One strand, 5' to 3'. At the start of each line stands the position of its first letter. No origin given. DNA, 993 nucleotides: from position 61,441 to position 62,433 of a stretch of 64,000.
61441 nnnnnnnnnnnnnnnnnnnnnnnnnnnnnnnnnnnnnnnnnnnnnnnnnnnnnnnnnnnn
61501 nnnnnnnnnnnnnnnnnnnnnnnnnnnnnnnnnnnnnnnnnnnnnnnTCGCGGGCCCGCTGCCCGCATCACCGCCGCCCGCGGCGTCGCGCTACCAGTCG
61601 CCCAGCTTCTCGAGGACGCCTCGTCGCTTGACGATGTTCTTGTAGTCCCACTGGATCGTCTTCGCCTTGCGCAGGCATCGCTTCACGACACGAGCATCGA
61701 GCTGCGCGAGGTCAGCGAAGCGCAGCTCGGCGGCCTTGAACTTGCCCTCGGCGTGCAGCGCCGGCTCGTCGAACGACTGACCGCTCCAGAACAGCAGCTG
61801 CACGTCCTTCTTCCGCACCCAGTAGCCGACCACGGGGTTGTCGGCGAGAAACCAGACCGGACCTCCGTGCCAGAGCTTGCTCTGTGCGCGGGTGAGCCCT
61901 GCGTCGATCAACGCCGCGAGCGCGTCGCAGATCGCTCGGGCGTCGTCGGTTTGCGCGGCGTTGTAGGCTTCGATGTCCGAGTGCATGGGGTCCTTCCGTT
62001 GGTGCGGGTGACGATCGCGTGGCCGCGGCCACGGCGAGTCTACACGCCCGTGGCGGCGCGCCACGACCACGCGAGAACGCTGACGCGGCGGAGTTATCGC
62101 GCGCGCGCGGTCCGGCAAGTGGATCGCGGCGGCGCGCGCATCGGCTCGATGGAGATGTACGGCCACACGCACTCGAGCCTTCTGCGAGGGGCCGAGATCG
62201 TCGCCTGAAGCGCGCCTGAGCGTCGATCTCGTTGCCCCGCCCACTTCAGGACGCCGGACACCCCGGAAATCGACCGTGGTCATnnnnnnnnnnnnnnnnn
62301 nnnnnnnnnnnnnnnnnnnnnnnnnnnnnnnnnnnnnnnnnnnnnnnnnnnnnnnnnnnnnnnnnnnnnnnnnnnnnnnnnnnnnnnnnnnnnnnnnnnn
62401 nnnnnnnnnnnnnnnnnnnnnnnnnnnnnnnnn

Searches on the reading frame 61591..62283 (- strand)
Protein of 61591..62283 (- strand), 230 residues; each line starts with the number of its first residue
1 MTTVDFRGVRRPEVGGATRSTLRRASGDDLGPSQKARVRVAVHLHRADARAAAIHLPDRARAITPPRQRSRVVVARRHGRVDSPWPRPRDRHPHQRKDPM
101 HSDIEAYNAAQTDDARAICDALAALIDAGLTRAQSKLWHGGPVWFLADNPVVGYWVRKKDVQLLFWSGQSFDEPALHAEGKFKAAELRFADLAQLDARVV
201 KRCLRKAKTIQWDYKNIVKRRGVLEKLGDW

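Call 49: search_protein_families(library=pfam, proteins=[window:61591-62283:-], max_evalue=0.001)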
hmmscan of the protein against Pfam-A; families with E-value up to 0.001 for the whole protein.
window:61591-62283:- (230 aa): 1 family
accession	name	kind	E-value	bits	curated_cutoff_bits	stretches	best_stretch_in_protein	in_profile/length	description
PF08818.16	DUF1801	-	4.8e-08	33.7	27.2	1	116-207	2-84/85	Domain of unknown function (DU1801)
